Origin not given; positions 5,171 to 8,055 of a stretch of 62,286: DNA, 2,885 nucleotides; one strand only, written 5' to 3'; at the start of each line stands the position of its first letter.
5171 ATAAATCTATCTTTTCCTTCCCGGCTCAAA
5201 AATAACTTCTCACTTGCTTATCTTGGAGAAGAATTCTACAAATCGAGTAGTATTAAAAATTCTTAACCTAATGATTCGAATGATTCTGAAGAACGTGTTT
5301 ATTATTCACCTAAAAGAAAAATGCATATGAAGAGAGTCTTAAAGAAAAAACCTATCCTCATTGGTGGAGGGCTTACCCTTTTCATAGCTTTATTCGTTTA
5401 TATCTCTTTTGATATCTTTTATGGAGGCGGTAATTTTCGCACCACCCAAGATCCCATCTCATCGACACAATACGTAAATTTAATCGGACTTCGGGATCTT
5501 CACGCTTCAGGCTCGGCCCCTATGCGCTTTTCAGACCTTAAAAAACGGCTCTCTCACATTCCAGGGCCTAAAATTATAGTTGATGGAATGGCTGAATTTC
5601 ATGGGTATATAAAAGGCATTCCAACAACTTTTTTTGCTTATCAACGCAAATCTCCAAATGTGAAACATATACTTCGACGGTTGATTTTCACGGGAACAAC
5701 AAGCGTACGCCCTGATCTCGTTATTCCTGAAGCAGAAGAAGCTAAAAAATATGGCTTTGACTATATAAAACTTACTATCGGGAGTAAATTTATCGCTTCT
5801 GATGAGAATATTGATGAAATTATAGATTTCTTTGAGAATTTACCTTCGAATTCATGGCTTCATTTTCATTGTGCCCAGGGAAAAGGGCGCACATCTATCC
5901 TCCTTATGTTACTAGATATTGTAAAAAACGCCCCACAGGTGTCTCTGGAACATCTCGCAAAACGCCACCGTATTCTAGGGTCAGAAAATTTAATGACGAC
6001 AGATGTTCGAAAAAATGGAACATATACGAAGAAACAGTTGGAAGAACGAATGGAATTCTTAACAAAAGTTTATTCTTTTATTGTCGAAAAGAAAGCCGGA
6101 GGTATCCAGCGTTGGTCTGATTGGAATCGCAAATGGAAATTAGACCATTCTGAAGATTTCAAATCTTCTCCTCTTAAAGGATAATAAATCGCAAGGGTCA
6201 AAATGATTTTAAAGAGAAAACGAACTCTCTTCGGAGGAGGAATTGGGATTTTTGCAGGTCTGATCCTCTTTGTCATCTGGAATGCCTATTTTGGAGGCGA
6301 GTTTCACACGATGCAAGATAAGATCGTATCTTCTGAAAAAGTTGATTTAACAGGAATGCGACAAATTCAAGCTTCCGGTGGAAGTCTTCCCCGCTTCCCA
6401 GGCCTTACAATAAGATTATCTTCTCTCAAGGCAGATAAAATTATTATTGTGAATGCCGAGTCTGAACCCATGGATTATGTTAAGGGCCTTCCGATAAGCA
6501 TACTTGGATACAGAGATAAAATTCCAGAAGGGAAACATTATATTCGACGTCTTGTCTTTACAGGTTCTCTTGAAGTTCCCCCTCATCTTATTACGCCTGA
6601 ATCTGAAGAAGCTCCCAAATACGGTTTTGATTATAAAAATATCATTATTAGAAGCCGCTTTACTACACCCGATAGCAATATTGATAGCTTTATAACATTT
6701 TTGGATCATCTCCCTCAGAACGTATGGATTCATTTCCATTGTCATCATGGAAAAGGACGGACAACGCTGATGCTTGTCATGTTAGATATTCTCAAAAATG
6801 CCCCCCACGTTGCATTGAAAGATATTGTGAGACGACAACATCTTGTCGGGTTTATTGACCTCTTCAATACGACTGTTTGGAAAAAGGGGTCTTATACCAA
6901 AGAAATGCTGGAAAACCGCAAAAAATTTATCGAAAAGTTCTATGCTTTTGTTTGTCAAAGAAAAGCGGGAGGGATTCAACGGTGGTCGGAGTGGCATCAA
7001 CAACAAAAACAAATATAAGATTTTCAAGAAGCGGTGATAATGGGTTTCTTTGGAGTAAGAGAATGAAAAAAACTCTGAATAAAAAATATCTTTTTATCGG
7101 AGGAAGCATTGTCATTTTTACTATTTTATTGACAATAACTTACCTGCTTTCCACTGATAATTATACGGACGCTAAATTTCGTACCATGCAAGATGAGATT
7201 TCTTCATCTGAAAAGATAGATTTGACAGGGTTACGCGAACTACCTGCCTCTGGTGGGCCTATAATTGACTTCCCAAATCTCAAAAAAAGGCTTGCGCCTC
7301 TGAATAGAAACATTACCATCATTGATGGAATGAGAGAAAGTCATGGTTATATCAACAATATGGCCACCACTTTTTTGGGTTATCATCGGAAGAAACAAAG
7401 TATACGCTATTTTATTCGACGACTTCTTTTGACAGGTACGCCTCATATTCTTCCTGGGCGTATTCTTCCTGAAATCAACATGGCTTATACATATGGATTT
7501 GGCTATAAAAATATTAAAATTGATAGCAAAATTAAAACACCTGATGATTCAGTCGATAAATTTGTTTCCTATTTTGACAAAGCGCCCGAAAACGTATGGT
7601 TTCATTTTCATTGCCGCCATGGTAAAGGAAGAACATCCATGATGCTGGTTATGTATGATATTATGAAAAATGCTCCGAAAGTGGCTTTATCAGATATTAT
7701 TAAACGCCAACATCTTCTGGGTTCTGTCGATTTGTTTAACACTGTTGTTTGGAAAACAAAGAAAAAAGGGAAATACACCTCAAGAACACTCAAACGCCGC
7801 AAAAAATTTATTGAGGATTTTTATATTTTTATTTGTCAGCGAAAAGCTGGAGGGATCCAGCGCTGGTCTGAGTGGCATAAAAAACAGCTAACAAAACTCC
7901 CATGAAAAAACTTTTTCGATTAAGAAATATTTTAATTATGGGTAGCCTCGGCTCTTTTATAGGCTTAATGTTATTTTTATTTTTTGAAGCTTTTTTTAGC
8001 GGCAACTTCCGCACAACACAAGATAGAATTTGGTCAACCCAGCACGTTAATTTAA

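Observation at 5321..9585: Five-gene tandem array of membrane-anchored Cys-x5-Arg (PTP-like phytase-type) phosphatases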

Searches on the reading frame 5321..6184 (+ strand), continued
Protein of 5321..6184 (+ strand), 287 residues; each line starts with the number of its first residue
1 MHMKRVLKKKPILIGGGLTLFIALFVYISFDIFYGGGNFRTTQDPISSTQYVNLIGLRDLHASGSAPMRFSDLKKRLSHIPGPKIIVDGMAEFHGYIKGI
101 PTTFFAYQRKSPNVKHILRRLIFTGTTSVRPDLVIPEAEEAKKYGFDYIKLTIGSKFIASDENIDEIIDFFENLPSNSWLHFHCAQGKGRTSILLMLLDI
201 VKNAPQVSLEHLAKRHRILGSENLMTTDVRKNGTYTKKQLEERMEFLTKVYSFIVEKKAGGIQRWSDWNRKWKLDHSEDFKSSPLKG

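Call 65: search_protein_families(library=pfam, proteins=[L015:3-3455:-, L022:3-2897:-, L022:7404-8798:-, L022:8802-9257:-, L022:9288-12518:+, L016:7893-8408:+, L016:8466-10349:-], max_evalue=0.00001)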
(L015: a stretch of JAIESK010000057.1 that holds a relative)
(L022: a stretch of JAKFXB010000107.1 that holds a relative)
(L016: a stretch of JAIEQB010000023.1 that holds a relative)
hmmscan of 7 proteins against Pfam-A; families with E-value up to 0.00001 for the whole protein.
L015:3-3455:- (1151 aa): 1 family
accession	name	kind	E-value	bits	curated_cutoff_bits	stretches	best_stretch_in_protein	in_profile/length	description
PF11924.14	IAT_beta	-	8.8e-16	58.7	22.3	1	81-240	57-197/279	Inverse autotransporter, beta-domain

L022:3-2897:- (965 aa): 1 family
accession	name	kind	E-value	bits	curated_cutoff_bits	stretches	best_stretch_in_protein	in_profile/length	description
PF11924.14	IAT_beta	-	1.8e-14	54.4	22.3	1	66-229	54-198/279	Inverse autotransporter, beta-domain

L022:7404-8798:- (464 aa): 5 families
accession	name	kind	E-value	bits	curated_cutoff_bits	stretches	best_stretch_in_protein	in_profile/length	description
PF01593.30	Amino_oxidase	-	4.9e-39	135.3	19.8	2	21-290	1-288/443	Flavin containing amine oxidoreductase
PF13450.12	NAD_binding_8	-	6.7e-15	55.6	21.9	1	16-83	1-68/68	NAD(P)-binding Rossmann-like domain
PF01266.30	DAO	-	2.7e-08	34.2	27.9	1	13-48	1-36/353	FAD dependent oxidoreductase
PF07992.20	Pyr_redox_2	-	3.6e-08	33.6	26.1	1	13-60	2-50/291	Pyridine nucleotide-disulphide oxidoreductase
PF00890.30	FAD_binding_2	-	4.5e-06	26.5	20.4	1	14-45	2-33/414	FAD binding domain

L022:8802-9257:- (151 aa): 2 families
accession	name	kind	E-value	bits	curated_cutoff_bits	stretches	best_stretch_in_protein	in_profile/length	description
PF00578.27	AhpC-TSA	-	1.5e-40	138.5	26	1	5-133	1-123/124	AhpC/TSA family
PF08534.16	Redoxin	-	3.4e-21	76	26.6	1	6-138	3-135/148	Redoxin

L022:9288-12518:+ (1076 aa): 1 family
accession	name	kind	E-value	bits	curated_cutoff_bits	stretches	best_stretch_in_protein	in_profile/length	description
PF13116.12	YhdP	-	2.6e-28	99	46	2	390-717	473-798/1224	YhdP protein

L016:7893-8408:+ (171 aa): 1 family
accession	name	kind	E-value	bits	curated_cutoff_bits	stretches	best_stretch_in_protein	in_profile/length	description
PF03729.18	DUF308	-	7.4e-25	87.5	25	2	9-78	1-72/73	Short repeat of unknown function (DUF308)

L016:8466-10349:- (627 aa): 2 families
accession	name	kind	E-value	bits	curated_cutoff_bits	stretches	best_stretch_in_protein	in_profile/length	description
PF00122.25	E1-E2_ATPase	-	3.5e-40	137.9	28.1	1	127-297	3-181/181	E1-E2 ATPase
PF00702.32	Hydrolase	-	2.9e-18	67.4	26.4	1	314-525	2-190/191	haloacid dehalogenase-like hydrolase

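Call 75: find_homologous_proteins(query=L019:2719-4563:-, max_evalue=1e-30)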
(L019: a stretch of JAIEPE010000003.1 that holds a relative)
Query L019:2719-4563:- (614 aa): 4813 proteins with E <= 1e-30 among 8000 candidates; the best 120 are listed.
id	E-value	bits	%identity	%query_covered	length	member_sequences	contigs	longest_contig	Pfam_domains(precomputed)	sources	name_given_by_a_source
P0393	0.0e+0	1357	96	100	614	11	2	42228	PF05947.18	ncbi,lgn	-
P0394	0.0e+0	1266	87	100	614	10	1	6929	PF05947.18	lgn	-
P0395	0.0e+0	1198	84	100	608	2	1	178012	PF05947.18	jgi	jgi:type VI secretion system protein ImpG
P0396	0.0e+0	1157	81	100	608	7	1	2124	PF05947.18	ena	-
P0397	0.0e+0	1114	77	100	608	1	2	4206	PF05947.18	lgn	-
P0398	0.0e+0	1060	73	100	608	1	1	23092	PF05947.18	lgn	-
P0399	0.0e+0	1052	73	100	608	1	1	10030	PF05947.18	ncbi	-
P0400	0.0e+0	1047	71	100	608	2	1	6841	PF05947.18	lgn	-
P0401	0.0e+0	1041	72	100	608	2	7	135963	PF05947.18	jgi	-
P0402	0.0e+0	1036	70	100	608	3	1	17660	PF05947.18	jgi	-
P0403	0.0e+0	1035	71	100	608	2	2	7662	PF05947.18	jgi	-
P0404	0.0e+0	1035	71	100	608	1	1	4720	PF05947.18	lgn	-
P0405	0.0e+0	1033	71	100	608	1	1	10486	PF05947.18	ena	-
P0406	0.0e+0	1033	71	100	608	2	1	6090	PF05947.18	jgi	jgi:type VI secretion system protein ImpG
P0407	0.0e+0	1032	72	100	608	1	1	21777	PF05947.18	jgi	jgi:type VI secretion system protein ImpG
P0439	8.4e-278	941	66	100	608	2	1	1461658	PF05947.18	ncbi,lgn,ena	-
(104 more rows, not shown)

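Call 76: find_encoding_contigs(protein=P0439, flank=6000, max_places=3)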
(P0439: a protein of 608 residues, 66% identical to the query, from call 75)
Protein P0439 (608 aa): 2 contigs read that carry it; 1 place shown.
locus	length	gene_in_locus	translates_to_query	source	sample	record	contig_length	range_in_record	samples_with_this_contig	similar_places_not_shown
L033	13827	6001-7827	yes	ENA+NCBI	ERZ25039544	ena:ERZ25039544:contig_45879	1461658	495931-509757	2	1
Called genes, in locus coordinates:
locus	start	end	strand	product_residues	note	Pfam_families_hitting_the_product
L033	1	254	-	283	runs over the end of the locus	PF17827:PrmC_N, PF06325:PrmA, PF05175:MTS, PF13847:Methyltransf_31, PF13649:Methyltransf_25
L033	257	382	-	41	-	-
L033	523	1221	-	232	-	PF00730:HhH-GPD, PF00633:HHH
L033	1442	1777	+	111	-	PF00111:Fer2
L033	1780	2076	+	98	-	-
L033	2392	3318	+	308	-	PF00318:Ribosomal_S2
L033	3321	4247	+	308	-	PF25025:EF-Ts_N (weak), PF00889:EF_TS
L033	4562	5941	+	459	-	PF18073:Zn_ribbon_LapB (weak), PF13481:AAA_25, PF03796:DnaB_C (weak), PF06745:ATPase, PF23442:DUF7125 (weak), PF06745:ATPase (weak), PF13541:ChlI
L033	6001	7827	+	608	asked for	PF05947:T6SS_TssF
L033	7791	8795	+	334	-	PF06996:T6SS_TssG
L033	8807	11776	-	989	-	PF14850:Pro_dh-DNA_bdg, PF01619:Pro_dh, PF00171:Aldedh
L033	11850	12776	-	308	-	PF00294:PfkB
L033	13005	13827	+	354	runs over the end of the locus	PF00768:Peptidase_S11, PF13354:Beta-lactamase2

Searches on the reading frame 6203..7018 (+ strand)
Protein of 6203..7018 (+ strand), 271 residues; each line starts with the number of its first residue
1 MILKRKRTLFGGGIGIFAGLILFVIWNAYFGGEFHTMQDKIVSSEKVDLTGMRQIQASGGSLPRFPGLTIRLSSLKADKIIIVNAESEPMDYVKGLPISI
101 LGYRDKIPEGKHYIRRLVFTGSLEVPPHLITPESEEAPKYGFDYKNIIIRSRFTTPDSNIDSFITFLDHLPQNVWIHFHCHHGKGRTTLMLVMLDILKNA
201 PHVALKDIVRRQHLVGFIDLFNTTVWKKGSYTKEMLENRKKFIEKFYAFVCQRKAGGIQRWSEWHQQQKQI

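Call 3: search_protein_families(library=pfam, proteins=[window:6203-7018:+], max_evalue=1)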
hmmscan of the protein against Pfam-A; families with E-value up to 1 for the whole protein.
window:6203-7018:+ (271 aa): 5 families
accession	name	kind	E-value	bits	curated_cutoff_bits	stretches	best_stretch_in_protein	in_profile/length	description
PF14566.11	PTPlike_phytase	-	4e-12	46.9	27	1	135-197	95-157/158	Inositol hexakisphosphate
PF22785.1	Tc-R-P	-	0.00011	23.1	27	1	141-192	46-98/106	Polymorphic toxin system, DSP-PTPase phosphatase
PF13350.11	Y_phosphatase3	-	0.0037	17.7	22.2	1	156-262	111-220/240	Tyrosine phosphatase family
PF15400.11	TEX33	-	0.018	15.9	27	1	205-263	62-114/138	Testis-expressed sequence 33 protein family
PF22784.1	PTP-SAK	-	0.25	11.8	27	1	146-191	59-105/153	Swiss Army Knife protein, DSP-PTPase phosphatase domain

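Call 4: search_protein_families(library=ncbifam, proteins=[window:6203-7018:+], max_evalue=1)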
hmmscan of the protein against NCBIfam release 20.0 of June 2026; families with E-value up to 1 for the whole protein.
window:6203-7018:+ (271 aa): 1 family
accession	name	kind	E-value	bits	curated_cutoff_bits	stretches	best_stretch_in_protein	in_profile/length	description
NF041348.1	XopH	equivalog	7.8e-23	81.3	500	1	130-267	230-367/368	type III secretion system effector XopH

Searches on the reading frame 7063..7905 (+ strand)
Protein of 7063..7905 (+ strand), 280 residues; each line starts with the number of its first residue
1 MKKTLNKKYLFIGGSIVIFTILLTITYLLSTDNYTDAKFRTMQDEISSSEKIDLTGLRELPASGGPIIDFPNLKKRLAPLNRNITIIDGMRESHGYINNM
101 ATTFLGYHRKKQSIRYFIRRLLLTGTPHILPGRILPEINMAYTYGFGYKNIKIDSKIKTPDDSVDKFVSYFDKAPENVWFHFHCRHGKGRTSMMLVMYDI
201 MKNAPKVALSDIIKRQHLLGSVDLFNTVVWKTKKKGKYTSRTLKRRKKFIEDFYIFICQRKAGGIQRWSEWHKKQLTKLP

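Call 3: search_protein_families(library=pfam, proteins=[window:7063-7905:+], max_evalue=1)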
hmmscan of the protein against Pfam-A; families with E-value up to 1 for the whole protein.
window:7063-7905:+ (280 aa): 4 families
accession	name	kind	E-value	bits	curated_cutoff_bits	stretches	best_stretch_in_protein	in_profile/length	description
PF14566.11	PTPlike_phytase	-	1.9e-12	48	27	1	140-202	96-158/158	Inositol hexakisphosphate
PF22785.1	Tc-R-P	-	6.6e-05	23.8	27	1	135-201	36-103/106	Polymorphic toxin system, DSP-PTPase phosphatase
PF22784.1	PTP-SAK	-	0.0032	17.9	27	1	150-198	59-108/153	Swiss Army Knife protein, DSP-PTPase phosphatase domain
PF22741.1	PTP-NADK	-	0.011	15.6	27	1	160-203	91-134/163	DSP-PTPase phosphatase fused to NAD+ Kinase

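Call 4: search_protein_families(library=ncbifam, proteins=[window:7063-7905:+], max_evalue=1)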
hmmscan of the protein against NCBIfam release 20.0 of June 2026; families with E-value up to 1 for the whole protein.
window:7063-7905:+ (280 aa): 1 family
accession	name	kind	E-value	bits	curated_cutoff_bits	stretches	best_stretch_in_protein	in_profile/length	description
NF041348.1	XopH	equivalog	4.6e-24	85.4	500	2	135-274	231-367/368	type III secretion system effector XopH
